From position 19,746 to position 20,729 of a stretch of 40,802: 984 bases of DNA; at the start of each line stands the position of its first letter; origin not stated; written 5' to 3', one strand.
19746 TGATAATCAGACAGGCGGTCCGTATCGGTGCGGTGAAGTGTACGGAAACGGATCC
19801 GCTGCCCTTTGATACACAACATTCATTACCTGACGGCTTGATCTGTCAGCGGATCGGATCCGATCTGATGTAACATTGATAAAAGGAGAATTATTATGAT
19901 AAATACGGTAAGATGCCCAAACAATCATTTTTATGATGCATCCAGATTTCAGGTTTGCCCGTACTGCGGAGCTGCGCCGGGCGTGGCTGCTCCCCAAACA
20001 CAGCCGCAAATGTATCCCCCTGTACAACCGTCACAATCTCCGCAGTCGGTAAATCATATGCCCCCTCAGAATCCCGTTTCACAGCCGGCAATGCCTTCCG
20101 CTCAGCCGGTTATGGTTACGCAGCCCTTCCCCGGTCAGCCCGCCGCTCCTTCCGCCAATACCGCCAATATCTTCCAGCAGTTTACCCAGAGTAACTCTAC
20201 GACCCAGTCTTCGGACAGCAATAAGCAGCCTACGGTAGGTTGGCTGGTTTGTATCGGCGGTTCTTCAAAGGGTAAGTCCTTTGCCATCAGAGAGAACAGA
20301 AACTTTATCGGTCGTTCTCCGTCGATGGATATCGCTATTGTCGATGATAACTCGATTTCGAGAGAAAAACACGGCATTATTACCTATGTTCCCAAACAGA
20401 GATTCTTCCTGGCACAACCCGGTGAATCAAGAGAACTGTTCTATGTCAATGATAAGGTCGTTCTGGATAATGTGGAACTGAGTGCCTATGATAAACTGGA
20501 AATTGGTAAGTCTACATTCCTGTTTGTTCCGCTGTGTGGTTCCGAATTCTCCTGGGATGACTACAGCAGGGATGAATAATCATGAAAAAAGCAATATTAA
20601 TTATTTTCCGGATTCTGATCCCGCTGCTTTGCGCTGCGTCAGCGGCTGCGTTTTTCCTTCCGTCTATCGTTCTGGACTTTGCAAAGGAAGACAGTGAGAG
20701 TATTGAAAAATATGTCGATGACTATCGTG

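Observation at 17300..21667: Tandem duplication of a two-gene module (zinc-ribbon-FHA followed by polytopic-membrane-FHA) with its own consensus promoter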

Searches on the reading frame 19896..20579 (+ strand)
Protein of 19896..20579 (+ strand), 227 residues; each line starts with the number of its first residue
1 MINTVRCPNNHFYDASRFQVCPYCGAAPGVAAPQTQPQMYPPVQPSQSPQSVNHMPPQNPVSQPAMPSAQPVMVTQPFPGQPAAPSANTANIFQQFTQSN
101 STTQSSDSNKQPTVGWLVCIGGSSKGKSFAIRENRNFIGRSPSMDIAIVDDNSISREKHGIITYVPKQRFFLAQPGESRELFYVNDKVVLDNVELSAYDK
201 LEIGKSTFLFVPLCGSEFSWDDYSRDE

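Call 5: search_protein_families(library=pfam, proteins=[window:19896-20579:+], max_evalue=0.1)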
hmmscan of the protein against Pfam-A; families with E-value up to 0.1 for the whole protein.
window:19896-20579:+ (227 aa): 2 families
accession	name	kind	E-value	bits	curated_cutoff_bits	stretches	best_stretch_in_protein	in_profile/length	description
PF16697.10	Yop-YscD_cpl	-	2.8e-07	31.1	33.2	1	120-212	3-92/94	Inner membrane component of T3SS, cytoplasmic domain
PF00498.31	FHA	-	1.4e-05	25.8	20.7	1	138-204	3-67/67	FHA domain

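Call 12: find_homologous_proteins(query=window:19896-20579:+, max_evalue=0.00001)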
Query window:19896-20579:+ (227 aa): 1384 proteins with E <= 0.00001 among 1759 candidates; the best 120 are listed.
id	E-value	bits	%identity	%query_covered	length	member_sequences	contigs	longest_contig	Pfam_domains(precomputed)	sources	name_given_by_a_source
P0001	8.5e-151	518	100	100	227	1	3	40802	PF00498.32,PF16697.11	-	-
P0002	1.7e-97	344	69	100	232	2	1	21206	PF16697.11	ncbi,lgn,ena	-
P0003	1.1e-82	295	59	100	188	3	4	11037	PF00498.32,PF16697.11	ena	-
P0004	1.5e-72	262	54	100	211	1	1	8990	PF00498.32,PF16697.11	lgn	-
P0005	1.4e-71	259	53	98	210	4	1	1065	PF00498.32,PF16697.11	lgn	-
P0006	4.1e-69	251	55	96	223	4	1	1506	PF00498.32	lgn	-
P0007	1.1e-68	249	52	100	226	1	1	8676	PF00498.32,PF16697.11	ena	-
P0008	1.5e-68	249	71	71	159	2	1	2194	PF00498.32,PF16697.11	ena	-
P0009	7.3e-67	244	54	96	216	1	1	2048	PF00498.32,PF16697.11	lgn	-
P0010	3.2e-64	235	53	97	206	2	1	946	PF00498.32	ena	-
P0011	3.6e-64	235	54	100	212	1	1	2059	PF00498.32,PF16697.11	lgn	-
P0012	6.6e-64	234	50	97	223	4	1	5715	PF00498.32,PF16697.11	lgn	-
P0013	3.3e-63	232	49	98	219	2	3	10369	PF00498.32,PF16697.11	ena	-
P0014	5.4e-59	218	72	54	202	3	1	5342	PF00498.32,PF16697.11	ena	-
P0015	1.9e-58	216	50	97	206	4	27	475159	PF00498.32,PF16697.11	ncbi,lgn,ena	-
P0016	7.0e-56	208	47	99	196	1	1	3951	PF00498.32,PF16697.11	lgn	-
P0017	7.0e-55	204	44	99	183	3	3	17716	PF00498.32,PF16697.11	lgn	-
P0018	2.6e-54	203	42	99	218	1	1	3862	PF00498.32,PF16697.11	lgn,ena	-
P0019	1.5e-53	200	40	100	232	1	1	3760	PF00498.32,PF16697.11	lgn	-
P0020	6.4e-53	198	64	52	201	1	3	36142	PF00498.32,PF16697.11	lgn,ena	-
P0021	8.9e-52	194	44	100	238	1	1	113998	PF00498.32,PF16697.11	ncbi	-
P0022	2.2e-51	193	38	100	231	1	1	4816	PF00498.32,PF16697.11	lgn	-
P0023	2.7e-51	193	42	100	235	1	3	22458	PF00498.32,PF16697.11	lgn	-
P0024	2.9e-51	193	44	100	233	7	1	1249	PF00498.32,PF16697.11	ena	-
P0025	2.9e-51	193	44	100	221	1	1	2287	PF00498.32,PF16697.11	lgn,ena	-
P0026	3.0e-51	193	39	100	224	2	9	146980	PF00498.32,PF16697.11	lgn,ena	-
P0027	6.9e-51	191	44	96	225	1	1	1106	PF00498.32,PF16697.11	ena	-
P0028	1.6e-50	190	40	99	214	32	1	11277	PF00498.32,PF16697.11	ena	-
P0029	1.8e-50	190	44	100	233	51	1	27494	PF00498.32,PF16697.11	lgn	-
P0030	2.2e-50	190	43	100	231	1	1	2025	PF00498.32,PF16697.11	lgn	-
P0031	7.1e-50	188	44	96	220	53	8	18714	PF00498.32,PF16697.11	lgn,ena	-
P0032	1.0e-49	188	38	100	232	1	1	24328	PF00498.32,PF16697.11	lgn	-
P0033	1.2e-49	187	40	100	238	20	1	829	PF00498.32,PF16697.11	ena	-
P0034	1.2e-49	187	47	99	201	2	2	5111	PF00498.32,PF16697.11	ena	-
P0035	1.4e-49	187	40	100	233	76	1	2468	PF00498.32,PF16697.11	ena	-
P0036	1.7e-49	187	42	100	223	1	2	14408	PF00498.32,PF16697.11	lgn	-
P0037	3.8e-49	186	39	100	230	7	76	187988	PF00498.32,PF16697.11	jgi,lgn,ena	-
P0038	3.9e-49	186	45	100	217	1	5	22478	PF00498.32,PF16697.11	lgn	-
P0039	5.2e-49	185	42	100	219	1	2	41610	PF00498.32,PF16697.11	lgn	-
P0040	8.7e-49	184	43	96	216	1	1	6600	PF00498.32,PF16697.11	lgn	-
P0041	1.1e-48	184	40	99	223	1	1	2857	PF00498.32,PF16697.11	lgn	-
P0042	1.2e-48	184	40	97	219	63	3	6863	PF00498.32,PF16697.11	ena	-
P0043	1.3e-48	184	40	100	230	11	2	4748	PF00498.32,PF16697.11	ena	-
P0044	1.4e-48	184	44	100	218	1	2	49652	PF00498.32,PF16697.11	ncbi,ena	-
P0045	1.4e-48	184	38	97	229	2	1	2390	PF00498.32,PF16697.11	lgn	-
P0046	1.4e-48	184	36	100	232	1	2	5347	PF00498.32,PF16697.11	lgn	-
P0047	1.7e-48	184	42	100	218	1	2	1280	PF00498.32,PF16697.11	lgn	-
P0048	1.7e-48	184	44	100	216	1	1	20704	PF00498.32,PF16697.11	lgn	-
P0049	1.9e-48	183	39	97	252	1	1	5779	PF00498.32,PF16697.11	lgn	-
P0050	2.7e-48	183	42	99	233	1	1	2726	PF00498.32,PF16697.11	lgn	-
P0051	3.1e-48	183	40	100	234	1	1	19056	PF00498.32,PF16697.11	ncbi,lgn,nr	ncbi:MAG: FHA domain-containing protein [Eubacteriales bacterium]|nr:FHA domain-containing protein [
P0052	3.6e-48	182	40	100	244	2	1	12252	PF00498.32,PF16697.11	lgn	-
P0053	6.4e-48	182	43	96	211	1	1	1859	PF00498.32,PF16697.11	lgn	-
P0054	6.7e-48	182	43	96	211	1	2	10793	PF00498.32,PF16697.11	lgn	-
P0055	7.6e-48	181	39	99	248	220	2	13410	PF00498.32,PF16697.11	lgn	-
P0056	7.8e-48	181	40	99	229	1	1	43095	PF00498.32,PF16697.11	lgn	-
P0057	8.1e-48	181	39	100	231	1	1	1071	PF00498.32,PF16697.11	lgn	-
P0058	8.3e-48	181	43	96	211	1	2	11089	PF00498.32,PF16697.11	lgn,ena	-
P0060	9.6e-48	181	41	99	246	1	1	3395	PF00498.32,PF16697.11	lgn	-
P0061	9.7e-48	181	41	100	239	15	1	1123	PF00498.32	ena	-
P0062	1.0e-47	181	42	100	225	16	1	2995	PF00498.32,PF16697.11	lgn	-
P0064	1.2e-47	181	42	99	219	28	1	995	PF00498.32,PF16697.11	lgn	-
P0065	1.4e-47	181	41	99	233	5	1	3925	PF00498.32,PF16697.11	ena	-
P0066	1.4e-47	180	43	96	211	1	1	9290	PF00498.32,PF16697.11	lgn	-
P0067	1.4e-47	180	43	96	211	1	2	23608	PF00498.32,PF16697.11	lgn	-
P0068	1.6e-47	180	43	96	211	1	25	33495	PF00498.32,PF16697.11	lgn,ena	-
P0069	1.9e-47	180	41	100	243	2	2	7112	PF00498.32,PF16697.11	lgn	-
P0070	2.0e-47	180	40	100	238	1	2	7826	PF00498.32,PF16697.11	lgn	-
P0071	2.1e-47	180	43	96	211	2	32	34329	PF00498.32,PF16697.11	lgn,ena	-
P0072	2.4e-47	180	42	100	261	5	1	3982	PF00498.32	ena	-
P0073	2.5e-47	180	41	100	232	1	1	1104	PF00498.32,PF16697.11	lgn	-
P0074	2.9e-47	179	43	96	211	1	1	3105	PF00498.32,PF16697.11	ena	-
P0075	3.2e-47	179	43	96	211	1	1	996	PF00498.32,PF16697.11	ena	-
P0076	3.5e-47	179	43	96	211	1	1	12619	PF00498.32,PF16697.11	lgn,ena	-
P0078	4.1e-47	179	38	99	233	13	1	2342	PF00498.32,PF16697.11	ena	-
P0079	4.2e-47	179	43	96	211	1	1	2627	PF00498.32,PF16697.11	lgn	-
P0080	4.6e-47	179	41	100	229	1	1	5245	PF00498.32,PF16697.11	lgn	-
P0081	4.6e-47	179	43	96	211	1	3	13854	PF00498.32,PF16697.11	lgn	-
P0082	4.7e-47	179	41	100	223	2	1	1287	PF00498.32,PF16697.11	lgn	-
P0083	5.6e-47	179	43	96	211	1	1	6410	PF00498.32,PF16697.11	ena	-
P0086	6.6e-47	178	41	97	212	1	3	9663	PF00498.32,PF16697.11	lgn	-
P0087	6.9e-47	178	41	97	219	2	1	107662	PF00498.32,PF16697.11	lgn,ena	-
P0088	7.4e-47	178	43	96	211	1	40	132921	PF00498.32,PF16697.11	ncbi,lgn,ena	-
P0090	8.0e-47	178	39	100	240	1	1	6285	PF00498.32,PF16697.11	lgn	-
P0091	8.7e-47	178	39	100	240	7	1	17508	PF00498.32,PF16697.11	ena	-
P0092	8.8e-47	178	41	100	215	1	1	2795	PF00498.32,PF16697.11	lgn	-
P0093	9.0e-47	178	39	100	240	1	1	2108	PF00498.32,PF16697.11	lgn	-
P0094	9.2e-47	178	43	96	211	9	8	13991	PF00498.32,PF16697.11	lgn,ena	-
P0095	9.9e-47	178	40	99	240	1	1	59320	PF00498.32,PF16697.11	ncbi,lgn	-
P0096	1.1e-46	178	41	97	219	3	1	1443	PF00498.32,PF16697.11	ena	-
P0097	1.1e-46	178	38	99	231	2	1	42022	PF00498.32,PF16697.11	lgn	-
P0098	1.1e-46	178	41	100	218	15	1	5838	PF00498.32,PF16697.11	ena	-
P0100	1.3e-46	177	40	100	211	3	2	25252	PF00498.32,PF16697.11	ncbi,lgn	ncbi:MAG: FHA domain-containing protein [Enterocloster sp.]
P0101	1.6e-46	177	39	100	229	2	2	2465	PF00498.32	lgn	-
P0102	1.6e-46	177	42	96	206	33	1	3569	PF00498.32,PF16697.11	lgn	-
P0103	1.7e-46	177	38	100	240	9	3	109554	PF00498.32,PF16697.11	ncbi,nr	ncbi:MAG: FHA domain-containing protein [Clostridium sp.]|nr:FHA domain-containing protein [Clostrid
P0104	1.9e-46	177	42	96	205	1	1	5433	PF00498.32,PF16697.11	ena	-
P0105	2.0e-46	177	41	97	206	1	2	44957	PF00498.32,PF16697.11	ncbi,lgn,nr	ncbi:MAG: FHA domain-containing protein [Clostridiales bacterium]|nr:FHA domain-containing protein [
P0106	2.3e-46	177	41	100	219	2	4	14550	PF00498.32,PF16697.11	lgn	-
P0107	2.4e-46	176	40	97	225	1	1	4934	PF00498.32,PF16697.11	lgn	-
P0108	2.5e-46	176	40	97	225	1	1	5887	PF00498.32,PF16697.11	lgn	-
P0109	2.5e-46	176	41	100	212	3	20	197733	PF00498.32,PF16697.11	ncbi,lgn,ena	-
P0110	2.8e-46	176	42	96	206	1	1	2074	PF00498.32,PF16697.11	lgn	-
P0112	2.9e-46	176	42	96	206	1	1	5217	PF00498.32,PF16697.11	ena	-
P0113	3.1e-46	176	41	96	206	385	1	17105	PF00498.32,PF16697.11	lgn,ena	-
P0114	3.1e-46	176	39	100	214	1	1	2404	PF00498.32,PF16697.11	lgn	-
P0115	3.1e-46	176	41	100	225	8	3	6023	PF00498.32,PF16697.11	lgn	-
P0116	3.3e-46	176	42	96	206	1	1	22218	PF00498.32,PF16697.11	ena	-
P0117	3.4e-46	176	43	96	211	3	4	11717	PF00498.32,PF16697.11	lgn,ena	-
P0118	3.4e-46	176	42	96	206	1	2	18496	PF00498.32,PF16697.11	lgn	-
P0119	3.6e-46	176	41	100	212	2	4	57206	PF00498.32,PF16697.11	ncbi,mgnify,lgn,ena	mgnify:FL=1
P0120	3.7e-46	176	41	96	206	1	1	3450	PF00498.32,PF16697.11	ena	-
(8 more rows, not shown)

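Call 14: find_encoding_contigs(protein=P0015, flank=10000, max_places=2)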
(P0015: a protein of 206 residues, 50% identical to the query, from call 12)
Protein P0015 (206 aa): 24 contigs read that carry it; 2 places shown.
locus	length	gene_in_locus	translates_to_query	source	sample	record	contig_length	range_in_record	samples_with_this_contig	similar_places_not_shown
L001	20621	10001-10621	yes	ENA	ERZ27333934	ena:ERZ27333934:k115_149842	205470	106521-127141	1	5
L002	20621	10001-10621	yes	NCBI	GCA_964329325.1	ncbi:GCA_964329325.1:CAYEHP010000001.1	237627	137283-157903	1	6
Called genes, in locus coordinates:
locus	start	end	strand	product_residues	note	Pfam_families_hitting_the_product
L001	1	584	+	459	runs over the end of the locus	PF00069:Pkinase, PF07714:PK_Tyr_Ser-Thr, PF03109:ABC1, PF01636:APH (weak), PF17667:Pkinase_fungal (weak), PF00498:FHA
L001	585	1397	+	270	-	PF00481:PP2C (faint), PF13672:PP2C_2, PF07228:SpoIIE (faint)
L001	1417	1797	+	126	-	PF16697:Yop-YscD_cpl (weak), PF00498:FHA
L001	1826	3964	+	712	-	PF00069:Pkinase, PF07714:PK_Tyr_Ser-Thr, PF03109:ABC1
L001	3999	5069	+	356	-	-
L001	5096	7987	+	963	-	PF00069:Pkinase, PF07714:PK_Tyr_Ser-Thr, PF03109:ABC1 (weak), PF03793:PASTA, PF13306:LRR_5, PF13855:LRR_8 (faint), PF13306:LRR_5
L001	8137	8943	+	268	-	PF16697:Yop-YscD_cpl (weak)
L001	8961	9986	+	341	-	PF16697:Yop-YscD_cpl, PF00498:FHA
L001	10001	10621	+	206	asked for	PF16697:Yop-YscD_cpl, PF00498:FHA (weak)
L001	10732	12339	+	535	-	PF13414:TPR_11 (weak), PF13432:TPR_16 (weak), PF14559:TPR_19 (weak), PF21033:RMD1-3 (weak), PF00515:TPR_1 (weak), PF13414:TPR_11, PF13306:LRR_5, PF13306:LRR_5, +13 more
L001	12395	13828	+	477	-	PF00515:TPR_1 (weak), PF13414:TPR_11, PF14559:TPR_19, PF21033:RMD1-3 (weak), PF13431:TPR_17 (weak), PF14559:TPR_19 (weak), PF21033:RMD1-3 (weak), PF11738:DUF3298, +11 more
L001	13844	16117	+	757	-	PF16697:Yop-YscD_cpl (weak), PF00498:FHA, PF00005:ABC_tran, PF02463:SMC_N (weak), PF13304:AAA_21, PF01061:ABC2_membrane, PF12698:ABC2_membrane_3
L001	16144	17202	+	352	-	PF16697:Yop-YscD_cpl (weak), PF00498:FHA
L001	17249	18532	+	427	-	PF00515:TPR_1 (weak), PF07719:TPR_2 (faint), PF13181:TPR_8 (faint), PF13414:TPR_11, PF13428:TPR_14 (faint), PF21033:RMD1-3 (weak), PF14559:TPR_19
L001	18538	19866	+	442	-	PF00515:TPR_1 (weak), PF07719:TPR_2 (faint), PF13181:TPR_8 (faint), PF13414:TPR_11, PF13428:TPR_14 (faint), PF21033:RMD1-3 (weak), PF13431:TPR_17 (weak), PF14559:TPR_19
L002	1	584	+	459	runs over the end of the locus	PF00069:Pkinase, PF07714:PK_Tyr_Ser-Thr, PF03109:ABC1, PF01636:APH (weak), PF17667:Pkinase_fungal (weak), PF00498:FHA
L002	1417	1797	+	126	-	PF16697:Yop-YscD_cpl (weak), PF00498:FHA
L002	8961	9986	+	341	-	PF16697:Yop-YscD_cpl, PF00498:FHA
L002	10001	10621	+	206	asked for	PF16697:Yop-YscD_cpl, PF00498:FHA (weak)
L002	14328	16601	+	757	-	PF16697:Yop-YscD_cpl (faint), PF00498:FHA, PF00005:ABC_tran, PF02463:SMC_N (weak), PF13304:AAA_21, PF01061:ABC2_membrane, PF12698:ABC2_membrane_3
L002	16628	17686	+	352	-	PF16697:Yop-YscD_cpl (weak), PF00498:FHA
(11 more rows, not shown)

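Call 15: find_encoding_contigs(protein=P0037, flank=10000, max_places=2)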
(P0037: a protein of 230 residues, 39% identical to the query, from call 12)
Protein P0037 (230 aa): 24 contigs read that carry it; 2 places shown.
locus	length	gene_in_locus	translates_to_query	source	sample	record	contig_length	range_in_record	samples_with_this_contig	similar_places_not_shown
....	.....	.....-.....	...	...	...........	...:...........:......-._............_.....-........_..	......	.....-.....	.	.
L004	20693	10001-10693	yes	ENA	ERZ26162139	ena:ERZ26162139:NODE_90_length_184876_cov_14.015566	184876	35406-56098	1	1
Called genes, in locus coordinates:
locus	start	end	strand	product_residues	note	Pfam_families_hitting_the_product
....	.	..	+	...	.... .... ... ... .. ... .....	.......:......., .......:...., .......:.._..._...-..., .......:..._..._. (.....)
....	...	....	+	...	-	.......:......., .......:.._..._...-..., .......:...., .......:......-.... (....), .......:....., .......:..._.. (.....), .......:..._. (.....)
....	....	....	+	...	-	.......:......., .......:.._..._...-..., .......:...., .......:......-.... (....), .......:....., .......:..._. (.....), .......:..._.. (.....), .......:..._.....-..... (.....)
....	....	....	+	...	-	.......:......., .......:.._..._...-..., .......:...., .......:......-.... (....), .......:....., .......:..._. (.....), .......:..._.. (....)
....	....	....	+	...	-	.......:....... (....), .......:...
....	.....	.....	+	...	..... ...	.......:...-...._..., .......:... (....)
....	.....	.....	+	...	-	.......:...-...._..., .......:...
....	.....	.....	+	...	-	-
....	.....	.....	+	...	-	-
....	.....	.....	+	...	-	-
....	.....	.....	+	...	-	-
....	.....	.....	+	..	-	-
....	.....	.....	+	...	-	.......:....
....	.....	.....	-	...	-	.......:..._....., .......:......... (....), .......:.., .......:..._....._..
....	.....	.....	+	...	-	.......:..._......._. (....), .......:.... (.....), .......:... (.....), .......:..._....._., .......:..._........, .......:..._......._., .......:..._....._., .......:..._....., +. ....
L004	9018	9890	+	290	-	PF14018:DUF4234 (weak), PF00498:FHA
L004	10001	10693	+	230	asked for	PF16697:Yop-YscD_cpl, PF00498:FHA (weak)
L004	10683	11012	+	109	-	PF16697:Yop-YscD_cpl, PF00498:FHA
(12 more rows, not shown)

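Call 16: search_protein_families(library=ncbifam, proteins=[window:19896-20579:+], max_evalue=0.01)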
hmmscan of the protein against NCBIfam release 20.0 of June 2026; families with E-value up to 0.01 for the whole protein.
window:19896-20579:+ (227 aa): 3 families
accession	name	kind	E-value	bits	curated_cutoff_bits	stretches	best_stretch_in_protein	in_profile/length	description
NF049868.1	FhaB_Rv0019c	equivalog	1.6e-06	28.3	125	1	95-208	47-156/158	FHA domain-containing protein FhaB/FipA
NF041660.2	oxygluDhInhib_OdhI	equivalog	5.5e-05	23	200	1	95-211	13-128/130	oxoglutarate dehydrogenase inhibitor Odhl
NF052573.1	HisKinEspAMyxo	equivalog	0.0013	16.8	1400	1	124-209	36-117/755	serine histidine kinase EspA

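Call 17: search_protein_families(library=padloc, proteins=[window:19896-20579:+], max_evalue=0.01)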
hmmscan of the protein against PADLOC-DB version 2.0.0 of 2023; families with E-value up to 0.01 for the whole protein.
window:19896-20579:+ (227 aa): 0 families

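Call 20: find_related_loci(query=A1, collection=genome_contigs, flank=6000)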
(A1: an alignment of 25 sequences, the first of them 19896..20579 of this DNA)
Query A1 (227 aa) in genome_contigs; peptide patterns used: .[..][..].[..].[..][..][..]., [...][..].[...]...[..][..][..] (x = any residue, [..] = any of these).
400 stretches matched a pattern; 342 encode a relative of the query (tblastn E <= 1e-3); the best 80 are kept; 80 distinct loci.
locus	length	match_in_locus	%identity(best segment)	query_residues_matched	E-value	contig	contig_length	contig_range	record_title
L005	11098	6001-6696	69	1-227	2e-102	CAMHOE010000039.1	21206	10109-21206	MAG: uncultured Clostridia bacterium isolate SRR11784281_bin.88_metaWRAP_v1.3_MAG genome assembly, contig: ERZ12203356.3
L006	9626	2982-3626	49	3-225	5e-67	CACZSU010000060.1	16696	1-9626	MAG: uncultured Ruminococcus sp. isolate RUG12914 genome assembly, contig: RUG12914_asm_60, whole genome shotgun sequenc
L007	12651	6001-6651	50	5-225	2e-66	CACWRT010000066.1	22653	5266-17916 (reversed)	MAG: uncultured Ruminococcus sp. isolate RUG10851 genome assembly, contig: RUG10851_asm_66, whole genome shotgun sequenc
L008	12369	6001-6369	72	104-226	8e-60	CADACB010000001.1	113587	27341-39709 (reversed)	MAG: uncultured Ruminococcus sp. isolate RUG13152 genome assembly, contig: RUG13152_asm_1, whole genome shotgun sequence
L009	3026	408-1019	45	1-222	2e-58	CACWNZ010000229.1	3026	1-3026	MAG: uncultured Ruminococcus sp. isolate RUG10755 genome assembly, contig: RUG10755_asm_229, whole genome shotgun sequen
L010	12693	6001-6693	44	2-226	2e-58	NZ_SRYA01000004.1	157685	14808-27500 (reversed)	Petralouisia muris strain NM01_1-7b NODE_4_length_157685_cov_154.588, whole genome shotgun sequence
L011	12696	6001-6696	43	2-227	2e-57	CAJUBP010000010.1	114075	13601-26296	MAG TPA_asm: uncultured Lachnospiraceae bacterium isolate MGBC123049 genome assembly, contig: MGBC123049.10, whole genom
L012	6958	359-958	46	1-224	6e-57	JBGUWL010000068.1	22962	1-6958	MAG: Acutalibacteraceae bacterium isolate ruminal_MAG_78 ruminal_MAG_78_contig_0068, whole genome shotgun sequence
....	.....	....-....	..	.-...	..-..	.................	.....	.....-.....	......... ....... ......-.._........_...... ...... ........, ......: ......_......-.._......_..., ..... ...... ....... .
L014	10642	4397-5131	40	2-225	1e-56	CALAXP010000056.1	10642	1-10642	MAG TPA_asm: uncultured Lachnospiraceae bacterium isolate SRR1747021_bin.24_CONCOCT_v1.1_MAG genome assembly, contig: ER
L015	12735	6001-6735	40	2-225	8e-57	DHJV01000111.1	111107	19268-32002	MAG TPA_asm: Lachnospiraceae bacterium UBA4711 UBA4711_contig_1066, whole genome shotgun sequence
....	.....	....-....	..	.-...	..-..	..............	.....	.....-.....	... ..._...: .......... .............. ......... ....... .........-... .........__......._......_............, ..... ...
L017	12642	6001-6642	44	2-227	3e-55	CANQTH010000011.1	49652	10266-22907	MAG: uncultured Lachnospiraceae bacterium isolate Lapin-023__bin84 genome assembly, contig: Lapin-023__NODE_945_length_4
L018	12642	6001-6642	44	2-227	3e-55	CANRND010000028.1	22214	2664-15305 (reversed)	MAG: uncultured Clostridia bacterium isolate Lapin-030__bin27 genome assembly, contig: Lapin-030__NODE_3276_length_22214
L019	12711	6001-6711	40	2-225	3e-55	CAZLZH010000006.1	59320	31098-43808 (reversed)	MAG TPA_asm: uncultured Bacteroides sp. isolate SRP287540_co2_200 genome assembly, contig: NODE_390_length_59320_cov_8.6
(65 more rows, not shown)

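Call 26: predict_structure(alignment_id=A1)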
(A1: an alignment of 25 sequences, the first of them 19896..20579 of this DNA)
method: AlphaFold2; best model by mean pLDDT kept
length: 227 residues; sequences in the alignment: 25
mean_pLDDT: 75.7   pTM: 0.52
mean pLDDT of the five models: 75.7, 75.5, 75.3, 74.9, 69.2
residues with pLDDT >= 90: 101; 70-90: 34; 50-70: 49; < 50: 43
segments of 3 or more residues with pLDDT < 50: 32-39, 89-106
pLDDT, mean of each block of 10 residues (from residue 1): 80 89 80 48 54 54 54 53 51 40 46 93 94 95 95 95 94 95 96 96 97 77 58
secondary structure, 60 per line:
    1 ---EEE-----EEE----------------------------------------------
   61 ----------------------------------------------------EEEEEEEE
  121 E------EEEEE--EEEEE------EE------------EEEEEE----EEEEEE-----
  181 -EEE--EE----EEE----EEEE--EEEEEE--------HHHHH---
elements in order: E4-6 E12-14 E113-121 E128-132 E135-139 E160-165 E170-175 E182-184 E193-195 E200-203 E206-211 H220-224
